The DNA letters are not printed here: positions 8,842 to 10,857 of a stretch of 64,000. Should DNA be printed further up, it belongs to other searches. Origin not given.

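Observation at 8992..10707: The 'catalytic' HydA of the HydABC set lacks the proton-relay cysteine and has an altered L2 motif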

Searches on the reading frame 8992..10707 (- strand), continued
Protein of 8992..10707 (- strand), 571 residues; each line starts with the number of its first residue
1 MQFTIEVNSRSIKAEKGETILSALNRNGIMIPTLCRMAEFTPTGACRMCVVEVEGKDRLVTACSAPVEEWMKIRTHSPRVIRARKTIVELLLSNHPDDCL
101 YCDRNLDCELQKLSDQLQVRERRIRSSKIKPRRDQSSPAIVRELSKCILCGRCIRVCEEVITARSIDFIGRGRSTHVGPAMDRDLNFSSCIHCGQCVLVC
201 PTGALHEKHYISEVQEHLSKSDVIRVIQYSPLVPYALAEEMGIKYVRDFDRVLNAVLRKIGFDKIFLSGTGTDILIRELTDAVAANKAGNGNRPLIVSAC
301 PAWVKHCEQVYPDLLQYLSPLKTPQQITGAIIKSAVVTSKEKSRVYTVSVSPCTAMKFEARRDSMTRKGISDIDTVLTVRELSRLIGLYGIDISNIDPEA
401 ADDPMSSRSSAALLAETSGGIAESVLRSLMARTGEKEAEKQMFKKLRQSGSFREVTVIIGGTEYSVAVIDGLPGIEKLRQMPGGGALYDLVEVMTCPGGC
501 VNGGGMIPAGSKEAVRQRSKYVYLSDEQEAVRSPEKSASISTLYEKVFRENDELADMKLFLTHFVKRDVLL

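Call 19: search_protein_representatives(protein=window:8992-10707:-)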
Query: 571 residues. Proteins with E-value up to 0.001 (for the whole library): 17826; up to 1e-10: 9415; up to 1e-30: 1663. The best 150 are listed.
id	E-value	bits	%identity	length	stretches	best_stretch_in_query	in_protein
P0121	1.6e-246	835.7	64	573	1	1-571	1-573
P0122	1.5e-238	809.5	28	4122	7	251-565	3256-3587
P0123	7.7e-145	500.2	45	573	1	3-544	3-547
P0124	1.5e-144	499.2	45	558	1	1-537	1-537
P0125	2.0e-143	495.5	44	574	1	4-565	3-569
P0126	5.7e-139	480.8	42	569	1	1-563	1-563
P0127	1.7e-134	466.0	42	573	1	1-570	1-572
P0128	2.7e-123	429.1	39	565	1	5-571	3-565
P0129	6.9e-123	427.7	39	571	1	5-548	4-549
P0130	1.7e-122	426.4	38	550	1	5-536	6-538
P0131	9.6e-122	424.0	40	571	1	4-570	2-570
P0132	3.0e-121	422.3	41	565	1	3-529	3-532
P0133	4.8e-120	418.4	39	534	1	31-552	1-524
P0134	2.3e-119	416.1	40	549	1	2-546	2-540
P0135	9.8e-119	414.0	38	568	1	4-532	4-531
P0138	3.2e-114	399.1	39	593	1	4-567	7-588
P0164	1.7e-96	340.7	34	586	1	4-568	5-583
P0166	1.5e-95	337.5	36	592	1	2-565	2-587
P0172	3.0e-92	326.6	36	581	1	4-507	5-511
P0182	1.0e-89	318.2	33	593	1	5-567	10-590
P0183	1.1e-89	318.2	34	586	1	6-549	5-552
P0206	1.4e-82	294.7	32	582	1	5-546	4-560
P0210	2.9e-80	287.0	33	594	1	3-567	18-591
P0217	6.7e-79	282.6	33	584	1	3-547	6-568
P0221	1.2e-77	278.4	31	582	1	14-568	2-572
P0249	6.5e-73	262.8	33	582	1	3-555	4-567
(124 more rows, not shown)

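Call 20: search_protein_families(library=ncbifam, proteins=[window:8992-10707:-], max_evalue=0.00001)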
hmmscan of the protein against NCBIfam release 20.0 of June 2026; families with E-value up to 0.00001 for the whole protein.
window:8992-10707:- (571 aa): 16 families
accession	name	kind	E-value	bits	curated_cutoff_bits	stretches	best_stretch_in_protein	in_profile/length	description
NF040763.1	FeFe_hydrog_A6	exception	1.4e-163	545.3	765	1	4-567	2-571/571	NADH-dependent [FeFe] hydrogenase, group A6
NF040762.1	Hydr_FeFe_Clost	exception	6.2e-120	401.5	900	1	4-559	2-566/572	ferredoxin hydrogenase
TIGR02512.1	FeFe_hydrog_A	subfamily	4.2e-99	331.9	405.95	1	139-506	1-372/375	[FeFe] hydrogenase, group A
NF005745.0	PRK07569.1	equivalog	2.7e-54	184.1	333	1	4-223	5-223/238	bidirectional hydrogenase complex protein HoxU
TIGR01973.1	NuoG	equivalog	4.5e-48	164.5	470.05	1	5-211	1-204/606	NADH-quinone oxidoreductase subunit NuoG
NF006305.0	PRK08493.1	equivalog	1.9e-42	145.3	591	1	3-210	2-226/819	NADH-quinone oxidoreductase subunit G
TIGR04105.1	FeFe_hydrog_B1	subfamily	1.3e-39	136.2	450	1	144-507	141-459/462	monomeric [FeFe] hydrogenase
NF005895.0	PRK07860.1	equivalog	3e-33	114.8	802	1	4-210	19-225/811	NADH-quinone oxidoreductase subunit G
NF009454.0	PRK12814.1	equivalog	7.7e-26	90.6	916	1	3-100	4-101/657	putative NADPH-dependent glutamate synthase small subunit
TIGR00403.1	ndhI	equivalog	2.6e-07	30.4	302.35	1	140-248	57-160/183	NAD(P)H-quinone oxidoreductase subunit I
NF004546.0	PRK05888.3-3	equivalog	3e-07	30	260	1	140-219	59-138/196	NADH-quinone oxidoreductase subunit NuoI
TIGR01971.1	NuoI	subfamily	5e-07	29.3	113.05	1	144-210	41-103/121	NADH-quinone oxidoreductase, chain I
NF006221.0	PRK08348.1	subfamily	1.8e-06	27.7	124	1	140-207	39-94/136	NADH-plastoquinone oxidoreductase subunit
NF009053.0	PRK12387.1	subfamily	2.2e-06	27.5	204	0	184-206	69-91/180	formate hydrogenlyase complex iron-sulfur subunit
NF004543.0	PRK05888.2-5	equivalog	9.5e-06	25.2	243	0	144-236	58-144/217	NADH-quinone oxidoreductase subunit NuoI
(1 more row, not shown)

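Call 26: find_related_loci(query=window:8992-10707:-, collection=genome_contigs, flank=10000)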
Query window:8992-10707:- (571 aa) in genome_contigs; peptide patterns used: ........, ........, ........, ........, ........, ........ (x = any residue, [..] = any of these).
551 stretches matched a pattern; 422 encode a relative of the query (tblastn E <= 1e-3); the best 80 are kept; 80 distinct loci.
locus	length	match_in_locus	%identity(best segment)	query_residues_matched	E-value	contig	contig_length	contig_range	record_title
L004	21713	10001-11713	98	1-571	0e+0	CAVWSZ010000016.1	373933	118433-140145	MAG: uncultured Bacteroidales bacterium isolate MFD01299.bin.2.84 genome assembly, contig: contig_9392, whole genome sho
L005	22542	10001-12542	98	1-571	0e+0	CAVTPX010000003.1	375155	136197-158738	MAG: uncultured Bacteroidales bacterium isolate MFD00905.bin.1.96 genome assembly, contig: contig_16395, whole genome sh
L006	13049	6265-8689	86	1-571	0e+0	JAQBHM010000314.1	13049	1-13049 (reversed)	MAG: Bacteroidales bacterium isolate MAG_454_bin-06 454_bin-06_ctg-314, whole genome shotgun sequence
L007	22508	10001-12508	82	1-571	0e+0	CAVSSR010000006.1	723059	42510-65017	MAG: uncultured Bacteroidales bacterium isolate MFD05674.bin.2.111 genome assembly, contig: contig_37299, whole genome s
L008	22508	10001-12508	81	1-571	0e+0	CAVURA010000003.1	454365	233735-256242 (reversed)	MAG: uncultured Bacteroidales bacterium isolate MFD01299.bin.1.197 genome assembly, contig: contig_12665, whole genome s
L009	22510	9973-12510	81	1-571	0e+0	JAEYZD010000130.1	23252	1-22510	MAG: Bacteroidetes bacterium isolate OH_CBlB_76 k127_1871119, whole genome shotgun sequence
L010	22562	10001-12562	81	1-571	0e+0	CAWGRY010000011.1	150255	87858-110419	MAG: uncultured Bacteroidales bacterium isolate MFD05942.bin.1.444 genome assembly, contig: contig_72757, whole genome s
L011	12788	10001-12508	80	1-571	0e+0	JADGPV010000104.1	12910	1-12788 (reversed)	MAG: Bacteroidales bacterium isolate Chersky_261 k127_13267945, whole genome shotgun sequence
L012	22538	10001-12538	80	1-571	0e+0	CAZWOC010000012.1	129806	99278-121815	MAG TPA_asm: uncultured Rikenella sp. isolate SRP192927_co3_324 genome assembly, contig: NODE_130_length_129806_cov_32.2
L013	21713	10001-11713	80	1-571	0e+0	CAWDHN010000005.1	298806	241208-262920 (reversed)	MAG: uncultured Rikenellaceae bacterium isolate MFD04716.bin.1.53 genome assembly, contig: contig_1931, whole genome sho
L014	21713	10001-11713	80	1-571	0e+0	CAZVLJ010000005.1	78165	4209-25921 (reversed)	MAG TPA_asm: uncultured Rikenella sp. isolate SRP192927_co6_345 genome assembly, contig: NODE_326_length_78165_cov_16.80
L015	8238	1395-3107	80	1-571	0e+0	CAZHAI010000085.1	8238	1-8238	MAG TPA_asm: uncultured Rikenella sp. isolate binchicken_co269_248 genome assembly, contig: NODE_9011_length_8238_cov_7.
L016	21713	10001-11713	80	1-571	0e+0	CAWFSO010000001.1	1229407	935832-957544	MAG: uncultured Rikenellaceae bacterium isolate MFD00905.bin.1.61 genome assembly, contig: contig_15766, whole genome sh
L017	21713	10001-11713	80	1-571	0e+0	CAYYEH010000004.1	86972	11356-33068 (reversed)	MAG TPA_asm: uncultured Rikenella sp. isolate binchicken_co22_192 genome assembly, contig: NODE_269_length_86972_cov_23.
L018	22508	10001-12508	81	1-571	0e+0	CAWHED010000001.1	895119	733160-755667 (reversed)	MAG: uncultured Bacteroidales bacterium isolate MFD00905.bin.1.160 genome assembly, contig: contig_1120, whole genome sh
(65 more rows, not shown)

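Call 41: find_encoding_contigs(protein=P0123, flank=8000, max_places=2)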
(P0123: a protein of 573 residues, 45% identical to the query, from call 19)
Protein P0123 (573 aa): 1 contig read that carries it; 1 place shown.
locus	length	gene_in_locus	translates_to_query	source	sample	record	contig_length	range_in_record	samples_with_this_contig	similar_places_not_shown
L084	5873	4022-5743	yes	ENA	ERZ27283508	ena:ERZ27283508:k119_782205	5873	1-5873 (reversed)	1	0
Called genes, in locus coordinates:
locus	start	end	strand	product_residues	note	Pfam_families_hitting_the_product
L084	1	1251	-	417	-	?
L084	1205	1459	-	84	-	PF01257:2Fe-2S_thioredx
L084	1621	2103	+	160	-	PF01257:2Fe-2S_thioredx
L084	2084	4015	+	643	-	PF01512:Complex1_51K, PF10589:NADH_4Fe-4S, PF12837:Fer4_6 (faint), PF12797:Fer4_2 (faint), PF00037:Fer4 (weak), PF13187:Fer4_9 (weak), PF13237:Fer4_10 (weak)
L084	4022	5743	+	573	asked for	PF00111:Fer2, PF13510:Fer2_4, PF10588:NADH-G_4Fe-4S_3, PF13237:Fer4_10 (weak), PF14697:Fer4_21 (weak), PF22117:Fer4_Nqo3, PF12838:Fer4_7, PF02906:Fe_hyd_lg_C, +7 more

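Call 42: find_encoding_contigs(protein=P0124, flank=8000, max_places=2)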
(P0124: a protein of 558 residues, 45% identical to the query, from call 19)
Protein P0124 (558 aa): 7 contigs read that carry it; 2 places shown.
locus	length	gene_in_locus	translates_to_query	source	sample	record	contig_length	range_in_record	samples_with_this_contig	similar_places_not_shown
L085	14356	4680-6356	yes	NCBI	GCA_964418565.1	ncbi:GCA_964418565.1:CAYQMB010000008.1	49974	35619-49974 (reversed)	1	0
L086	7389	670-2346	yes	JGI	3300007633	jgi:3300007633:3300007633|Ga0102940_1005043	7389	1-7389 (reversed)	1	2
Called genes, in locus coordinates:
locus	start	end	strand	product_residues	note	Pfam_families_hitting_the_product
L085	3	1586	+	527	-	?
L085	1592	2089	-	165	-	PF04542:Sigma70_r2, PF22029:PhyR_sigma2 (weak), PF08281:Sigma70_r4_2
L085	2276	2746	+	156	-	PF01257:2Fe-2S_thioredx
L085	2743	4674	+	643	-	PF01512:Complex1_51K, PF10531:SLBB (weak), PF10589:NADH_4Fe-4S, PF00037:Fer4 (weak), PF13187:Fer4_9, PF13237:Fer4_10 (weak), PF14697:Fer4_21, PF00037:Fer4 (weak), +3 more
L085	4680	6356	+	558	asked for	PF00111:Fer2 (weak), PF13510:Fer2_4, PF10588:NADH-G_4Fe-4S_3, PF22117:Fer4_Nqo3, PF12838:Fer4_7, PF13187:Fer4_9 (weak), PF00037:Fer4 (weak), PF02906:Fe_hyd_lg_C, +2 more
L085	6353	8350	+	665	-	PF00037:Fer4 (faint), PF13187:Fer4_9 (weak), PF13237:Fer4_10, PF02906:Fe_hyd_lg_C, PF04060:FeS, PF00512:HisKA, PF02518:HATPase_c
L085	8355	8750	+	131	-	PF00072:Response_reg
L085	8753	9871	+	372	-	PF00072:Response_reg, PF00512:HisKA, PF13581:HATPase_c_2 (weak), PF02518:HATPase_c, PF14501:HATPase_c_5 (weak)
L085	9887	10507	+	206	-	PF06971:Put_DNA-bind_N, PF02629:CoA_binding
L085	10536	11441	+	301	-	PF01467:CTP_transf_like (weak), PF06574:FAD_syn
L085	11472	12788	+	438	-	PF03721:UDPG_MGDP_dh_N, PF00984:UDPG_MGDP_dh, PF03720:UDPG_MGDP_dh_C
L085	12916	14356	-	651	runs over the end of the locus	PF18962:Por_Secre_tail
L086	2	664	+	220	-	?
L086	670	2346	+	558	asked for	PF00111:Fer2 (weak), PF13510:Fer2_4, PF10588:NADH-G_4Fe-4S_3, PF22117:Fer4_Nqo3, PF12838:Fer4_7, PF13187:Fer4_9 (weak), PF00037:Fer4 (weak), PF02906:Fe_hyd_lg_C, +2 more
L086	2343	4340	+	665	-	PF00037:Fer4 (faint), PF13187:Fer4_9 (weak), PF13237:Fer4_10, PF02906:Fe_hyd_lg_C, PF04060:FeS, PF00512:HisKA, PF02518:HATPase_c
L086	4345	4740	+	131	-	PF00072:Response_reg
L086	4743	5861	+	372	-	PF00072:Response_reg, PF00512:HisKA, PF13581:HATPase_c_2 (weak), PF02518:HATPase_c, PF14501:HATPase_c_5 (weak)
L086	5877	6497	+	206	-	PF06971:Put_DNA-bind_N, PF02629:CoA_binding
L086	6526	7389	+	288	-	PF01467:CTP_transf_like, PF06574:FAD_syn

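Call 43: find_encoding_contigs(protein=P0126, flank=8000, max_places=2)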
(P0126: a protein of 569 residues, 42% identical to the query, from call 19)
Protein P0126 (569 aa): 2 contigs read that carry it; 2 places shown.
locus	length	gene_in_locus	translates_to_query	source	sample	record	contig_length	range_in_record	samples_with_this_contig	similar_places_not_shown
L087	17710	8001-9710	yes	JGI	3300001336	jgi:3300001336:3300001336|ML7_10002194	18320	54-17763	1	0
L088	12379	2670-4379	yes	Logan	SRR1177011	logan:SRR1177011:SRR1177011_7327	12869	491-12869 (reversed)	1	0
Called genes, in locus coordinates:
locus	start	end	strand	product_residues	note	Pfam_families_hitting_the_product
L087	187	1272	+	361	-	-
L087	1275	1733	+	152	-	-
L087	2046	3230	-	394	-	PF07228:SpoIIE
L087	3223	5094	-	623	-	PF00037:Fer4 (weak), PF12838:Fer4_7, PF13187:Fer4_9, PF13237:Fer4_10, PF14697:Fer4_21, PF25160:LdpA_Fe-S-bd, PF00037:Fer4 (weak), PF02906:Fe_hyd_lg_C, +5 more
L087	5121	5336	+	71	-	-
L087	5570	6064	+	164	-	PF01257:2Fe-2S_thioredx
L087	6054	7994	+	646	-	PF01512:Complex1_51K, PF10589:NADH_4Fe-4S, PF00037:Fer4 (weak), PF12837:Fer4_6 (weak), PF12838:Fer4_7 (weak), PF13187:Fer4_9, PF13237:Fer4_10, PF14697:Fer4_21, +2 more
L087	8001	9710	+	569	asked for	PF13510:Fer2_4, PF12837:Fer4_6 (faint), PF10588:NADH-G_4Fe-4S_3, PF13237:Fer4_10 (weak), PF22117:Fer4_Nqo3 (weak), PF12838:Fer4_7 (weak), PF00037:Fer4 (weak), PF02906:Fe_hyd_lg_C, +4 more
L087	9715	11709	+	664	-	PF12838:Fer4_7 (weak), PF13187:Fer4_9 (weak), PF13237:Fer4_10, PF25160:LdpA_Fe-S-bd (weak), PF02906:Fe_hyd_lg_C, PF04060:FeS, PF00512:HisKA, PF02518:HATPase_c, +1 more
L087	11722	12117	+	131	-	PF00072:Response_reg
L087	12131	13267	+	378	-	PF00072:Response_reg, PF00512:HisKA, PF02518:HATPase_c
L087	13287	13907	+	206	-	PF06971:Put_DNA-bind_N, PF01408:GFO_IDH_MocA, PF02629:CoA_binding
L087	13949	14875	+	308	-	PF06574:FAD_syn, PF01467:CTP_transf_like (weak)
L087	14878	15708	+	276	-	PF00753:Lactamase_B, PF23023:Anti-Pycsar_Apyc1, PF12706:Lactamase_B_2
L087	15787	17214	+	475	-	PF04055:Radical_SAM, PF06968:BATS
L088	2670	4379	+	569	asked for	PF13510:Fer2_4, PF12837:Fer4_6 (faint), PF10588:NADH-G_4Fe-4S_3, PF13237:Fer4_10 (weak), PF22117:Fer4_Nqo3 (weak), PF12838:Fer4_7 (weak), PF00037:Fer4 (weak), PF02906:Fe_hyd_lg_C, +4 more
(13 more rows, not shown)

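Call 44: find_encoding_contigs(protein=P0125, flank=8000, max_places=2)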
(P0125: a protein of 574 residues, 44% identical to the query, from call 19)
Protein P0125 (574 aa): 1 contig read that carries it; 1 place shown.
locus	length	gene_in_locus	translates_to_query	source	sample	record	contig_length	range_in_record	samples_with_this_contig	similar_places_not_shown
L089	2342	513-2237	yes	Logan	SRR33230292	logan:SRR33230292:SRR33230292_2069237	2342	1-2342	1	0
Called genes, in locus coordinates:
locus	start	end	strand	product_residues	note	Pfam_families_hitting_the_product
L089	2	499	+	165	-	?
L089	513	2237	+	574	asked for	PF00111:Fer2, PF13510:Fer2_4, PF10588:NADH-G_4Fe-4S_3, PF13183:Fer4_8 (weak), PF22117:Fer4_Nqo3, PF12838:Fer4_7, PF02906:Fe_hyd_lg_C, PF02256:Fe_hyd_SSU, +2 more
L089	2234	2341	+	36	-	?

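Call 45: find_encoding_contigs(protein=P0127, flank=8000, max_places=2)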
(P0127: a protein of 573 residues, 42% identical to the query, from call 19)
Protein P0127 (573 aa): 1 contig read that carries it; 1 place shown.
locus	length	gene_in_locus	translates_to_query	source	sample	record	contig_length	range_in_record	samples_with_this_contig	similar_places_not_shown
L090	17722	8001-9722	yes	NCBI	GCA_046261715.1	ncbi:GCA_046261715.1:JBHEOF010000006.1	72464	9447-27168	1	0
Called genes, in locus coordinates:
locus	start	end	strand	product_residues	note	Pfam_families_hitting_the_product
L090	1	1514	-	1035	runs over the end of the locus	PF00989:PAS (faint), PF13188:PAS_8 (weak), PF13426:PAS_9 (weak), PF08447:PAS_3, PF13426:PAS_9 (weak), PF00512:HisKA, PF02518:HATPase_c, PF00072:Response_reg, +2 more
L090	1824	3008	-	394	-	PF07228:SpoIIE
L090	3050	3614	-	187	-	-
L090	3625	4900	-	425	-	PF12838:Fer4_7, PF13187:Fer4_9 (weak), PF13237:Fer4_10, PF14697:Fer4_21, PF25160:LdpA_Fe-S-bd, PF00037:Fer4, PF12797:Fer4_2 (weak), PF02906:Fe_hyd_lg_C, +3 more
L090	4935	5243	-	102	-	PF01257:2Fe-2S_thioredx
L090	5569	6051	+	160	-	PF01257:2Fe-2S_thioredx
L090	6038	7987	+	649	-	PF01512:Complex1_51K, PF22461:SLBB_2 (weak), PF10589:NADH_4Fe-4S, PF00037:Fer4 (weak), PF13187:Fer4_9 (weak), PF13237:Fer4_10 (weak), PF14697:Fer4_21, PF00037:Fer4 (weak), +1 more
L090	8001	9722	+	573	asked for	PF00111:Fer2 (weak), PF13510:Fer2_4, PF10588:NADH-G_4Fe-4S_3, PF13237:Fer4_10 (weak), PF22117:Fer4_Nqo3, PF12838:Fer4_7, PF00037:Fer4 (weak), PF02906:Fe_hyd_lg_C, +2 more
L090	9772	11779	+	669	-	PF00037:Fer4 (faint), PF13187:Fer4_9 (weak), PF13237:Fer4_10, PF02906:Fe_hyd_lg_C, PF04060:FeS, PF00512:HisKA, PF02518:HATPase_c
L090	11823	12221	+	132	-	PF00072:Response_reg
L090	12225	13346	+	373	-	PF00072:Response_reg, PF00512:HisKA, PF02518:HATPase_c, PF14501:HATPase_c_5 (weak)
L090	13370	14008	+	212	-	PF06971:Put_DNA-bind_N, PF01408:GFO_IDH_MocA (weak), PF02629:CoA_binding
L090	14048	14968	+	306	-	PF06574:FAD_syn, PF01467:CTP_transf_like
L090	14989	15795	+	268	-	PF23023:Anti-Pycsar_Apyc1, PF00753:Lactamase_B, PF12706:Lactamase_B_2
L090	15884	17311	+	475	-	PF04055:Radical_SAM, PF06968:BATS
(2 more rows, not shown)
